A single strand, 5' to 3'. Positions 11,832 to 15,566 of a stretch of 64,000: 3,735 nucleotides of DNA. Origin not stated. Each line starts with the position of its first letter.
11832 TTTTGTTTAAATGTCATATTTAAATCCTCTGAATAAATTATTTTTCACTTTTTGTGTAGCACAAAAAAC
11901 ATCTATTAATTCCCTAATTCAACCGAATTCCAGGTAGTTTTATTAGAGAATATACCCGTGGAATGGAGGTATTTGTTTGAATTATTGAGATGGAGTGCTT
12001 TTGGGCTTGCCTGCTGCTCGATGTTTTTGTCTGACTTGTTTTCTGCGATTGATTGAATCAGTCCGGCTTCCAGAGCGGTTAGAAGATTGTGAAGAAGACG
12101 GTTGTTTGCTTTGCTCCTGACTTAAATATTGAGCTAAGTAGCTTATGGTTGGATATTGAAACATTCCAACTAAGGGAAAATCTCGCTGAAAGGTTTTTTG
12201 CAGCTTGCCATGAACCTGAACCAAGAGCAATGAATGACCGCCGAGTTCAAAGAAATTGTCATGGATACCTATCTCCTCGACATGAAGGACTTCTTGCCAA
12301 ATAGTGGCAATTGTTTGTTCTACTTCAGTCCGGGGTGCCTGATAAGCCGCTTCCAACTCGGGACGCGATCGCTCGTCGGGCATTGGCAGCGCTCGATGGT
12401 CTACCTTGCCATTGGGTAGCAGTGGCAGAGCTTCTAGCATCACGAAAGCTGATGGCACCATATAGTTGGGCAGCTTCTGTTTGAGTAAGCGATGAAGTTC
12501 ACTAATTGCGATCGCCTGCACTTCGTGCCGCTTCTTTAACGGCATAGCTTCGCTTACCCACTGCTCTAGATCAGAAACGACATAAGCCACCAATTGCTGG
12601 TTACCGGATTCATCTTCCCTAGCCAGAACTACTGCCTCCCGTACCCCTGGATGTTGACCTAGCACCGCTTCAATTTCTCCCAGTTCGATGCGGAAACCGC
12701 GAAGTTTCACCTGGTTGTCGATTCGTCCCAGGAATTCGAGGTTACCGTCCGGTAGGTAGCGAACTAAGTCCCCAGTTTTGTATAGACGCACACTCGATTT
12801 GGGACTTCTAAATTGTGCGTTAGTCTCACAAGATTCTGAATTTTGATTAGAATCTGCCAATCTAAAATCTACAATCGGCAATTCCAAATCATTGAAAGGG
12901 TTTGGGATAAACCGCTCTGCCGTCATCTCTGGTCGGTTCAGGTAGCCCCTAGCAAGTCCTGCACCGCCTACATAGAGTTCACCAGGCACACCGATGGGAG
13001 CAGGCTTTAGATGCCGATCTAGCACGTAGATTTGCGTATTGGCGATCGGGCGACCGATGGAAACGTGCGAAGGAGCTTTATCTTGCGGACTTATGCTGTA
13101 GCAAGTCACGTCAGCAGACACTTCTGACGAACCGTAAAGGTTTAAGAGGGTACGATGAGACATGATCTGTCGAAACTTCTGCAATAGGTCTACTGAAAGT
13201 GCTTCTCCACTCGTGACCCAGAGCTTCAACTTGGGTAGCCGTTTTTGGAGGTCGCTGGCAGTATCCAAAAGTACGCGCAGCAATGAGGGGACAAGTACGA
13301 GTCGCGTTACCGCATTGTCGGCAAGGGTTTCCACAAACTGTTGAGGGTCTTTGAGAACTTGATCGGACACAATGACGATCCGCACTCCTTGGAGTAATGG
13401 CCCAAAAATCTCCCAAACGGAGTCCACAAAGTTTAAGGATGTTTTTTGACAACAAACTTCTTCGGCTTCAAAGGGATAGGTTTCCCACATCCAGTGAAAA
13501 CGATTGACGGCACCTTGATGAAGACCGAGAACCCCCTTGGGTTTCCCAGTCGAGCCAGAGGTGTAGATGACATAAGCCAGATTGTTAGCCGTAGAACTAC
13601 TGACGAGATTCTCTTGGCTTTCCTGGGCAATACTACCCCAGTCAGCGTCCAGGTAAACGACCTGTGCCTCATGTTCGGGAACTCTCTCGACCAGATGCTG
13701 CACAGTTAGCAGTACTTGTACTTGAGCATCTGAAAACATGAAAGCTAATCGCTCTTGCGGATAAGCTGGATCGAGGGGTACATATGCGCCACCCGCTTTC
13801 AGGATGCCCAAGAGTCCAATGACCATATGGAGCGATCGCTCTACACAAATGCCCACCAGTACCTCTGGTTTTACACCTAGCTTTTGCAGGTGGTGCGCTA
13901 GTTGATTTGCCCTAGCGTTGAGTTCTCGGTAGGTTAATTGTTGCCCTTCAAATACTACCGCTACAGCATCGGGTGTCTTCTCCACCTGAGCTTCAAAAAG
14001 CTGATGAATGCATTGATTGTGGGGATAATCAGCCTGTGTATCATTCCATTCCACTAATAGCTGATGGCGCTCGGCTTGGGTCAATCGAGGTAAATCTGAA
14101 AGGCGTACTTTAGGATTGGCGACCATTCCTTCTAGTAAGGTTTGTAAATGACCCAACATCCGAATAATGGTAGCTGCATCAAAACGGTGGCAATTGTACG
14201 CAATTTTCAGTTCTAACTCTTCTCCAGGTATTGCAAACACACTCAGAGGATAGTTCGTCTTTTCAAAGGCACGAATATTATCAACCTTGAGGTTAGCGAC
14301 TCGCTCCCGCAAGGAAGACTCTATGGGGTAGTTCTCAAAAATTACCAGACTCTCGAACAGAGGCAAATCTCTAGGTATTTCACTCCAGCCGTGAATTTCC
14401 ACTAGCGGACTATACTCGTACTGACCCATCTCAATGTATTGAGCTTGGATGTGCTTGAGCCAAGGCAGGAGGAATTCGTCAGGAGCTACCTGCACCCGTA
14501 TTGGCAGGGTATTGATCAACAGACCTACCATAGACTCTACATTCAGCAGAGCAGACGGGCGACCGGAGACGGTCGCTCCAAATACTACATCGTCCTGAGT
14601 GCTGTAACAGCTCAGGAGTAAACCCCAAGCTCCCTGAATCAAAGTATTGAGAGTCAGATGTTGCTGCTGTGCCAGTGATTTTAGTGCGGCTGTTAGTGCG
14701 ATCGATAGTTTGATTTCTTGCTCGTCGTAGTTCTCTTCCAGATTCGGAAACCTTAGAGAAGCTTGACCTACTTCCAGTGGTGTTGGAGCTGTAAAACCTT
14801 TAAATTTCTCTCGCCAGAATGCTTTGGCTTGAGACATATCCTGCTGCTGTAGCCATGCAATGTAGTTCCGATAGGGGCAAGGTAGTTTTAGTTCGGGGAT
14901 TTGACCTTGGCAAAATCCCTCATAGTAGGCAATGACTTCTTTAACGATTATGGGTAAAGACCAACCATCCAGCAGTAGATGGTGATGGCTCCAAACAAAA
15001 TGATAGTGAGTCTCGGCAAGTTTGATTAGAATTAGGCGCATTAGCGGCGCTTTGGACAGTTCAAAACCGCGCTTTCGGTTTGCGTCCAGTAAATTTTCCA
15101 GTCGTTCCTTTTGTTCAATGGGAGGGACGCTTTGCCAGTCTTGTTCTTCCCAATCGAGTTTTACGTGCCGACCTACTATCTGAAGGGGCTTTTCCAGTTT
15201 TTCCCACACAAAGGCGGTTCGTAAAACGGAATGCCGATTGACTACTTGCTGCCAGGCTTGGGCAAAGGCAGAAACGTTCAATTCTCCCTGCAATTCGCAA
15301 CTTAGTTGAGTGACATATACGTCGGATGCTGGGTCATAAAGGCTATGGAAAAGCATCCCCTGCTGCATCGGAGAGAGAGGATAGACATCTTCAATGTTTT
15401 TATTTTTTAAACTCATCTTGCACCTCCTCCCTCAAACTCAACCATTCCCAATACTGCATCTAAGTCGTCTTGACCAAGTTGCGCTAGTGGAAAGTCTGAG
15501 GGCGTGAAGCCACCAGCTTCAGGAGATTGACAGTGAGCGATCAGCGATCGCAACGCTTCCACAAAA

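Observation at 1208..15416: Two near-identical A domains with Asp shifted from position 235 to 236 (FVDSVWE) flank an in-operon PLP decarboxylase: possible beta-/omega-amino acid incorporation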

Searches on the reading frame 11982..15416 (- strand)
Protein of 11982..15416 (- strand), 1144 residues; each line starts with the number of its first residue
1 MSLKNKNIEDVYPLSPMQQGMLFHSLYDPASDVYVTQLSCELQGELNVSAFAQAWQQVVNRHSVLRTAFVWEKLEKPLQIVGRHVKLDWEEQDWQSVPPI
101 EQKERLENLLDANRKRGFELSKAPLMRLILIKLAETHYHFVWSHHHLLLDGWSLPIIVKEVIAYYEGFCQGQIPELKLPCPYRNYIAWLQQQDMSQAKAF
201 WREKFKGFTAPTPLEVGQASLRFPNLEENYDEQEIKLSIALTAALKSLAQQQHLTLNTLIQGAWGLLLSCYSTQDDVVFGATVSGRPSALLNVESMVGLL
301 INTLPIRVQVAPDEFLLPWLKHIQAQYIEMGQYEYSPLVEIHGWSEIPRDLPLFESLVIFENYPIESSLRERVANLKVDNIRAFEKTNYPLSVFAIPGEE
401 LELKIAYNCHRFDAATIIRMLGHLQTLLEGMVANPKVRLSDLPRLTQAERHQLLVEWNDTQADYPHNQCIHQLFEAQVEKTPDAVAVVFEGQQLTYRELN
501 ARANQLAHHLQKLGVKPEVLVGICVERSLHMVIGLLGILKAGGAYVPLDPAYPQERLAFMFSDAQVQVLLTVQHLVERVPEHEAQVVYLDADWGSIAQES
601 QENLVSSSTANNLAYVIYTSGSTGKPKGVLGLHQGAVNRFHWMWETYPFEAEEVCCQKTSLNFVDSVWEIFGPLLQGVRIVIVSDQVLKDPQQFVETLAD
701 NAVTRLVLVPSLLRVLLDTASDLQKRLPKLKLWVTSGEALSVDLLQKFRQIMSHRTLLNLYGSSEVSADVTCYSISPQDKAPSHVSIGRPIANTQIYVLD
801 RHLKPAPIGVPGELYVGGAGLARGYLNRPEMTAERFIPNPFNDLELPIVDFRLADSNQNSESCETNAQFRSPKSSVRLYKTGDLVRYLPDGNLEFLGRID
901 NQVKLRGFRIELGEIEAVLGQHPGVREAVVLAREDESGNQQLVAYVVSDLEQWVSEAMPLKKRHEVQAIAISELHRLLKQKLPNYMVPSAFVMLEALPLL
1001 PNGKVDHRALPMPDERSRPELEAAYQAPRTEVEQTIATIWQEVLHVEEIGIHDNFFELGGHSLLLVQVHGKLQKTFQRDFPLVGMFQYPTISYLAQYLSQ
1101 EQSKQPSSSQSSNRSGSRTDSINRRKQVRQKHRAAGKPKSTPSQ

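Call 7: search_protein_families(library=pfam, proteins=[window:11982-15416:-])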
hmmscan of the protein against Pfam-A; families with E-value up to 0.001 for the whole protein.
window:11982-15416:- (1144 aa): 5 families
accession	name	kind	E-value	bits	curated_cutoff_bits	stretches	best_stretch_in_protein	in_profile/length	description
PF00668.25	Condensation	-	1.1e-103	347.9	30.6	1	9-454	2-456/456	Condensation domain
PF00501.34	AMP-binding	-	9.4e-93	311.5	29.9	1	474-826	1-384/384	AMP-binding enzyme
PF00550.31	PP-binding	-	5e-15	56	20.8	1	1034-1098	1-67/67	Phosphopantetheine attachment site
PF13193.12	AMP-binding_C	-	6.4e-12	46.7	24.5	1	914-1004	1-76/76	AMP-binding enzyme C-terminal domain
PF23297.2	ACP_SdgA_C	-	0.00098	19.6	27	0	1029-1111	8-92/95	Highly reducing polyketide synthase sdgA, C-terminal ACP domain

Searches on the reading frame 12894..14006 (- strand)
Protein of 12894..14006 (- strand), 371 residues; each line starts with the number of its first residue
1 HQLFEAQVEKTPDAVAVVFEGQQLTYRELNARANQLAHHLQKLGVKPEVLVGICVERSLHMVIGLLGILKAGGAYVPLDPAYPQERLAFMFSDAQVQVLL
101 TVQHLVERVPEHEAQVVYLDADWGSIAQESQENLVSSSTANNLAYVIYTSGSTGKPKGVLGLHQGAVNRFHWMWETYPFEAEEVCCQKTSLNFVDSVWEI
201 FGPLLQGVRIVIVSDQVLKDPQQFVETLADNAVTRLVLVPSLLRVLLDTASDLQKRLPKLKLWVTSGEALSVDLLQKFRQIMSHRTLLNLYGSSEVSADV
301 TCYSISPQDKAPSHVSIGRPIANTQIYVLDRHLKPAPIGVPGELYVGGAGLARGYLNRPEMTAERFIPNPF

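Call 59: find_homologous_proteins(query=window:12894-14006:-, max_evalue=1e-40)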
Query seq(371 aa) (371 aa): 7413 proteins with E <= 1e-40 among 8000 candidates; the best 120 are listed.
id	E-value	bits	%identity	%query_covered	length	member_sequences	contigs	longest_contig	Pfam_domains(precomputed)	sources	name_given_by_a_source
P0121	2.1e-186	637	76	100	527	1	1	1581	PF00501.35,PF13193.13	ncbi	ncbi:amino acid adenylation domain-containing protein, partial [Plectonema cf. radiosum LEGE 06105]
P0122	2.1e-168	578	69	100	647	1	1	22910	PF00550.32,PF00501.35,PF13193.13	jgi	jgi:amino acid adenylation domain-containing protein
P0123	7.0e-167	573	68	100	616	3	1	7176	PF00501.35,PF13193.13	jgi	jgi:amino acid adenylation domain-containing protein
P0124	2.2e-159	548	68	100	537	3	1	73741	PF00501.35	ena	-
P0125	1.1e-155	536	67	100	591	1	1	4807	PF00501.35,PF13193.13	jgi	jgi:amino acid adenylation domain-containing protein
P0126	3.5e-155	535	69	93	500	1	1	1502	PF00668.26,PF00501.35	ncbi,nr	ncbi:MAG TPA: non-ribosomal peptide synthetase, partial [Desulfobacterales bacterium]|nr:non-ribosom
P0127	1.0e-154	533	66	100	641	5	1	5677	PF00550.32,PF00501.35,PF13193.13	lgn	-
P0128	4.2e-153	528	65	100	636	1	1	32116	PF00550.32,PF00501.35,PF13193.13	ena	-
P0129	8.0e-153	527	65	100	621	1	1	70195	PF00550.32,PF00501.35,PF13193.13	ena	-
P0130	8.7e-152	523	64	100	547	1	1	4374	PF00501.35,PF13193.13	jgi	jgi:amino acid adenylation domain-containing protein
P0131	2.9e-150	518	60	100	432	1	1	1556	PF00501.35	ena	-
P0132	5.1e-150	518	64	100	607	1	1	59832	PF00668.26,PF00501.35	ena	-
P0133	9.5e-150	517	64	100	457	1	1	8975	PF00501.35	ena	-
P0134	2.1e-149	516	71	88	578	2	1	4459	PF00550.32,PF00501.35,PF13193.13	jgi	jgi:surfactin family lipopeptide synthetase A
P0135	7.1e-149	514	62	100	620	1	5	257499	PF00550.32,PF00501.35,PF13193.13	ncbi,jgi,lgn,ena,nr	ncbi:MAG TPA: non-ribosomal peptide synthetase [Ktedonobacteraceae bacterium]|nr:non-ribosomal pepti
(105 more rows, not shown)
